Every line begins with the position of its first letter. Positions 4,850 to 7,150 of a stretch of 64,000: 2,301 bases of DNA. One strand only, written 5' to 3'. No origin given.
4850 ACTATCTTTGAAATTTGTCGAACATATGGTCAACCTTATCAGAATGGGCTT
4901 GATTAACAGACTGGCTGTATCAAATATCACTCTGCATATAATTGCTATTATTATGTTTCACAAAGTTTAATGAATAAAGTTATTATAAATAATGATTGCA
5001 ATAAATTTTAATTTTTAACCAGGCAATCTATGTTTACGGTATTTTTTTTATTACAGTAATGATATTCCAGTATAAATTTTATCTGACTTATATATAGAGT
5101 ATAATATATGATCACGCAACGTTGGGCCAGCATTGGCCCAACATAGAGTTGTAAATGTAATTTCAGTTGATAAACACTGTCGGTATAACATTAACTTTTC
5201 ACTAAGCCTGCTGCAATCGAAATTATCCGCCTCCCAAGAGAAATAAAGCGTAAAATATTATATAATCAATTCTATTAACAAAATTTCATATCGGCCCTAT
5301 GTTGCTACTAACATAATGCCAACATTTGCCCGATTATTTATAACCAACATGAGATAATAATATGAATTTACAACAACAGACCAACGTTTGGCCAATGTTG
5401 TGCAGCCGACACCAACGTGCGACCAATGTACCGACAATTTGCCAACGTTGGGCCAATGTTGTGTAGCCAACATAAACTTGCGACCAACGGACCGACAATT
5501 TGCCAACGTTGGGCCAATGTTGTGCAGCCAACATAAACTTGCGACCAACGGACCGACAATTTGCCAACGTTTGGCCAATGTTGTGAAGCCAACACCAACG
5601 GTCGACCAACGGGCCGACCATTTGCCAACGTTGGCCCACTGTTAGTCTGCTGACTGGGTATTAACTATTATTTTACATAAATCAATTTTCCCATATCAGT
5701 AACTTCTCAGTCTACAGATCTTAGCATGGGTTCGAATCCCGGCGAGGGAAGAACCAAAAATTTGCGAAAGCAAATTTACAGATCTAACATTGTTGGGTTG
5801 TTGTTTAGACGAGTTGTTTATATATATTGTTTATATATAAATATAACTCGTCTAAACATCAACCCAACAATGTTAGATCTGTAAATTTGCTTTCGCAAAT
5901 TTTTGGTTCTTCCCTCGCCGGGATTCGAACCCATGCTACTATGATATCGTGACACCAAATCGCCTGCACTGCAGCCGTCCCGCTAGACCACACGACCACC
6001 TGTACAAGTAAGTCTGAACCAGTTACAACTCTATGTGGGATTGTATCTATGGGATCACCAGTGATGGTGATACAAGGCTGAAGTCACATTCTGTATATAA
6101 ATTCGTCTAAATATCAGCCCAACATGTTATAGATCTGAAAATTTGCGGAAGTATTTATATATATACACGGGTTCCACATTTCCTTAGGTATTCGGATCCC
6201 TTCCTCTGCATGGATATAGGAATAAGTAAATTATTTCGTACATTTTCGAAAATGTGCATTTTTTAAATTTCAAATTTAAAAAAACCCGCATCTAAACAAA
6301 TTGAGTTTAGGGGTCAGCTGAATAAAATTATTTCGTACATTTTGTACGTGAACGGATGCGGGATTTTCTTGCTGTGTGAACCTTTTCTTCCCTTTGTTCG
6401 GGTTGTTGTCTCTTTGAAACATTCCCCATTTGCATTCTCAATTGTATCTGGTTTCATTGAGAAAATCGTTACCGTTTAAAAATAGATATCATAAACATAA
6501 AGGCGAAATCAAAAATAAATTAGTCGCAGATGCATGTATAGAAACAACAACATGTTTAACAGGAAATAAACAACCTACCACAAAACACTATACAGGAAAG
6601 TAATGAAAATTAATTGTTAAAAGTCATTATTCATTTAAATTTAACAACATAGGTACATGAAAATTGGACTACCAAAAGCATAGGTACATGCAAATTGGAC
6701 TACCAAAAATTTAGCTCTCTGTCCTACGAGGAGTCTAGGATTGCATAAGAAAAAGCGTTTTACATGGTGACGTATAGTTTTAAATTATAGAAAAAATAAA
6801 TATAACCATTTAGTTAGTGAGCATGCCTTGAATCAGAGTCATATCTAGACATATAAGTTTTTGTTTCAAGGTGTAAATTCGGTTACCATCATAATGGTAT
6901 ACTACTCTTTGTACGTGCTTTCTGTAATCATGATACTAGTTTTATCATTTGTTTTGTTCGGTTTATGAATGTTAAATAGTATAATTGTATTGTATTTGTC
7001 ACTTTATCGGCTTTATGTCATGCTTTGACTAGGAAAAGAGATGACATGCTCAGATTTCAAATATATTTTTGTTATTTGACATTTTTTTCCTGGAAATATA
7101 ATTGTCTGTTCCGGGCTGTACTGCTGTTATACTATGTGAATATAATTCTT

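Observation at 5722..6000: Two SINE copies in tail-to-tail orientation form a near-perfect 94-bp-arm hairpin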

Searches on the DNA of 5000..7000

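Call 6: search_rna_families(source=window, start=5000, end=7000, threshold=evalue, max_evalue=10, show_alignments=3)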
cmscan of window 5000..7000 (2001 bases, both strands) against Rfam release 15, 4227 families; matches with E-value up to 10: 41.
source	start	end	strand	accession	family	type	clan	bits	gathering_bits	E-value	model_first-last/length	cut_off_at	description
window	5721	5941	+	RF04127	MIR8007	Gene; miRNA;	-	93.9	195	6.2e-18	1-226/226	no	MIR8007 microRNA precursor family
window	5726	5934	-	RF04128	MIR8562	Gene; miRNA;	-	84.4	211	3.9e-15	1-242/242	no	MIR8562 microRNA precursor family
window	5721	5941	+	RF04129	MIR4240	Gene; miRNA;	-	76.2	200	2.5e-16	1-206/206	no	MIR4240 microRNA precursor family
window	5792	5868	+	RF03747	mir-4536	Gene; miRNA;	-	43.6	76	3e-06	1-88/88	no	mir-4536 microRNA precursor family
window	5791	5869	+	RF03879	mir-2831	Gene; miRNA;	-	42.1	90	1.1e-06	1-75/75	no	mir-2831 microRNA precursor family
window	5792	5868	-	RF03747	mir-4536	Gene; miRNA;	-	40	76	2.3e-05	1-88/88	no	mir-4536 microRNA precursor family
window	5778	5880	-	RF03338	MIR4416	Gene; miRNA;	-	36.4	70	1.6e-05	1-147/147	no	MIR4416 microRNA precursor family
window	5786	5874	-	RF03303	mir-973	Gene; miRNA;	-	35.8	63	9.7e-05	1-84/84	no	mir-973 microRNA precursor family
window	5786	5874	+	RF03303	mir-973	Gene; miRNA;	-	34.2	63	0.00026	1-84/84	no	mir-973 microRNA precursor family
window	5791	5869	+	RF04009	mir-754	Gene; miRNA;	-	30.6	84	0.002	1-78/78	no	mir-754 microRNA precursor family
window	5790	5869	-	RF00852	mir-231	Gene; miRNA;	-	30.2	50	0.0019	1-80/80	no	mir-231 microRNA precursor family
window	5802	5859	-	RF04217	mir-297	Gene; miRNA;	-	28.8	90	0.02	1-71/71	no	mir-297 microRNA precursor family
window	5786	5874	+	RF03193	mir-2941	Gene; miRNA;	-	28.7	60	0.00053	1-82/82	no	mir-2941 microRNA precursor family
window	5786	5877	+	RF00927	mir-582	Gene; miRNA;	-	28.4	84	0.0059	1-83/83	no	mir-582 microRNA precursor family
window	5793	5868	+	RF03402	mir-957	Gene; miRNA;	-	28.2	66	0.0024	1-77/77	no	mir-957 microRNA precursor family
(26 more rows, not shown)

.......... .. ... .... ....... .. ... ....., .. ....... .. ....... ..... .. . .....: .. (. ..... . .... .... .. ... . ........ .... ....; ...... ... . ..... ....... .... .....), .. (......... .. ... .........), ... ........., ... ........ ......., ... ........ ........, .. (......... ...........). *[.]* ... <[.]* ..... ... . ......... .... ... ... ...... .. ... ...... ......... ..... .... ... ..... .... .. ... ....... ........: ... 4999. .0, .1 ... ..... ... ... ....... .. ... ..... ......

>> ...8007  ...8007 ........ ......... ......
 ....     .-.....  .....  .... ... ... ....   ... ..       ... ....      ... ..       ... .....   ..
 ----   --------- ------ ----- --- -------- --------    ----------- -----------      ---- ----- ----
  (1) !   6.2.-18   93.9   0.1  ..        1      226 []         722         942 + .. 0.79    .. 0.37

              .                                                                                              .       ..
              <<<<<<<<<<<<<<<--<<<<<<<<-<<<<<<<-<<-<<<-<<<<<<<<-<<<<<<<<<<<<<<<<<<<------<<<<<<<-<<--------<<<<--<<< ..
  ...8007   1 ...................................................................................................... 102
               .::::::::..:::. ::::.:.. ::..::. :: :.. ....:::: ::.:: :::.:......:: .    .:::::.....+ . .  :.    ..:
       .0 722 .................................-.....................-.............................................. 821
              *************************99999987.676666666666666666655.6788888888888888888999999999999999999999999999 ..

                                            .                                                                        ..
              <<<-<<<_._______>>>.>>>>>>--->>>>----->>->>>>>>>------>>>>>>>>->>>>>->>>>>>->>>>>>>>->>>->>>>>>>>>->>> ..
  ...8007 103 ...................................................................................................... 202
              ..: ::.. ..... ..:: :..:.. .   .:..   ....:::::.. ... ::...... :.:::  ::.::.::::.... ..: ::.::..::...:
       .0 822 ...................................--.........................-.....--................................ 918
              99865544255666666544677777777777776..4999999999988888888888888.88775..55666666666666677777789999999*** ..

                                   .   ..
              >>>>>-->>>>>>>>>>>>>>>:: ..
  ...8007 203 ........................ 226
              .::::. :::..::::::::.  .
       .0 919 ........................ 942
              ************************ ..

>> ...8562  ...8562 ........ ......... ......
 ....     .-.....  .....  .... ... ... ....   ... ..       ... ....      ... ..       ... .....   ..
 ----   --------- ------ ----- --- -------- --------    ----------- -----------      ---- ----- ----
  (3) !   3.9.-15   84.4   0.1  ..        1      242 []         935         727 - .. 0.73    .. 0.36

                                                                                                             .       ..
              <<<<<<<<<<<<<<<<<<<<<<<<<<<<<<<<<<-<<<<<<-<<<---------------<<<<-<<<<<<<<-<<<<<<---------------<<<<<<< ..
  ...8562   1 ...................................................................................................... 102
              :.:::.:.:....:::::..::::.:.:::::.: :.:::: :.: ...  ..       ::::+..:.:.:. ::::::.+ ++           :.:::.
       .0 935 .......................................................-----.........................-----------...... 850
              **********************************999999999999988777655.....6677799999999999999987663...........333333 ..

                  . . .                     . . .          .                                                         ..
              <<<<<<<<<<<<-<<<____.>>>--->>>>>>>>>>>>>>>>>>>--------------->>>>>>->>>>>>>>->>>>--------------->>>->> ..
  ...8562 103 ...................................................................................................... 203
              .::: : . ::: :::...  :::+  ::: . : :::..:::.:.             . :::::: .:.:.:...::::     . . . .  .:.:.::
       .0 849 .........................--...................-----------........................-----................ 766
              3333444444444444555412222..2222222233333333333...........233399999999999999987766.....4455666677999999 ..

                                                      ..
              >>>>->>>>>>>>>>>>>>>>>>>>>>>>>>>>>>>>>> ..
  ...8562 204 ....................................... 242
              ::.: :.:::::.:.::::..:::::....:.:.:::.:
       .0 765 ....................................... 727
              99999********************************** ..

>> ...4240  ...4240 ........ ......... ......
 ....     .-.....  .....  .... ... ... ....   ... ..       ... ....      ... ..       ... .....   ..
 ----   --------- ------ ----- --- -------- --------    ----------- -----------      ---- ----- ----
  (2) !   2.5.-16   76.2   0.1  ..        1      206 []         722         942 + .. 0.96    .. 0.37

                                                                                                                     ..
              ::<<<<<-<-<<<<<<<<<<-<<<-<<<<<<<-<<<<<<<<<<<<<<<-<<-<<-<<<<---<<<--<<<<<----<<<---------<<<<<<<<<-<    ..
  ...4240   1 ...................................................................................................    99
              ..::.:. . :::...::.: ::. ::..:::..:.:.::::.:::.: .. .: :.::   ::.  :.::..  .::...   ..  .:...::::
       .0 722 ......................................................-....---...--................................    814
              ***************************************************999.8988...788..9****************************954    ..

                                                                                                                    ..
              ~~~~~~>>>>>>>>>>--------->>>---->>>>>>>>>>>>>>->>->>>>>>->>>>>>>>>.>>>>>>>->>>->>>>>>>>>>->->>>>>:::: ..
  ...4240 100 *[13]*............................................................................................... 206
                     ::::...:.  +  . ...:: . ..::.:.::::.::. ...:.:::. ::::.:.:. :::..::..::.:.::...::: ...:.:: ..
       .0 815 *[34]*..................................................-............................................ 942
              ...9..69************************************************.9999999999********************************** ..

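Call 69: search_rna_families(source=window, start=5900, end=6010, threshold=evalue, max_evalue=10, show_alignments=2)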
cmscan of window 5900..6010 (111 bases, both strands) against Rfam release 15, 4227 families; matches with E-value up to 10: 1.
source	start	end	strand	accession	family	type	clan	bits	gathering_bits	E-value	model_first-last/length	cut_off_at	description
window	5920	5932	+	RF04351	Plastid-psbl-rps4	Cis-reg;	-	13.5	68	1.5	11-23/53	no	Plastid-psbl-rps4 3UTR RNA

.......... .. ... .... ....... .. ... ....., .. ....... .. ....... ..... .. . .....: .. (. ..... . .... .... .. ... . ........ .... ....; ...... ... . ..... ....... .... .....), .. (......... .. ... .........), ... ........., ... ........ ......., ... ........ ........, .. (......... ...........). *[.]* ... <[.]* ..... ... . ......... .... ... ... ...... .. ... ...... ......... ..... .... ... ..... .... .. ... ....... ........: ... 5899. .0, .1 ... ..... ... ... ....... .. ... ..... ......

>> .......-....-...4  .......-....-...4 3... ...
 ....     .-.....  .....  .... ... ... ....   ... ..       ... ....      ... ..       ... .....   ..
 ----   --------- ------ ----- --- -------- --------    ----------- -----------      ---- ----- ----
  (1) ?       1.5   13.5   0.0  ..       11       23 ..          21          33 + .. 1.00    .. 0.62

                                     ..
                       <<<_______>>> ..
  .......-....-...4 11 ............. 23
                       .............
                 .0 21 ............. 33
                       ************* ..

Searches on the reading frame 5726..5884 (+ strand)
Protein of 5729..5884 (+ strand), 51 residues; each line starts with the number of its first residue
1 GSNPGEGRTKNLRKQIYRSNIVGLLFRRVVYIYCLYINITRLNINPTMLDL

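Call 34: find_encoding_contigs(protein=window:5729-5884:+, flank=10000, max_places=10)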
Protein window:5729-5884:+ (51 aa): no gene with exactly this product is on record in the collection.

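Call 36: find_encoding_contigs(protein=window:5726-5881:+, flank=10000, max_places=10)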
Protein seq(52 aa) (52 aa): no gene with exactly this product is on record in the collection.

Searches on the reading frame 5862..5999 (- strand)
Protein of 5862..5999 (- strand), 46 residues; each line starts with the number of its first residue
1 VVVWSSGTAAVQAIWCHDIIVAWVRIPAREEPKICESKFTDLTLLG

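Call 35: find_encoding_contigs(protein=window:5862-5999:-, flank=10000, max_places=10)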
Protein window:5862-5999:- (46 aa): no gene with exactly this product is on record in the collection.

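Call 37: find_encoding_contigs(protein=window:5862-5999:-, flank=10000, max_places=10)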
Protein seq(46 aa) (46 aa): no gene with exactly this product is on record in the collection.

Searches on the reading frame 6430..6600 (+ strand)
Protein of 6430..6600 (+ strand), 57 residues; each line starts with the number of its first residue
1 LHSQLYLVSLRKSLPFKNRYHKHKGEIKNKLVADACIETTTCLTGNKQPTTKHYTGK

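Call 41: find_encoding_contigs(protein=window:6430-6600:+, flank=10000, max_places=10)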
Protein seq(57 aa) (57 aa): no gene with exactly this product is on record in the collection.
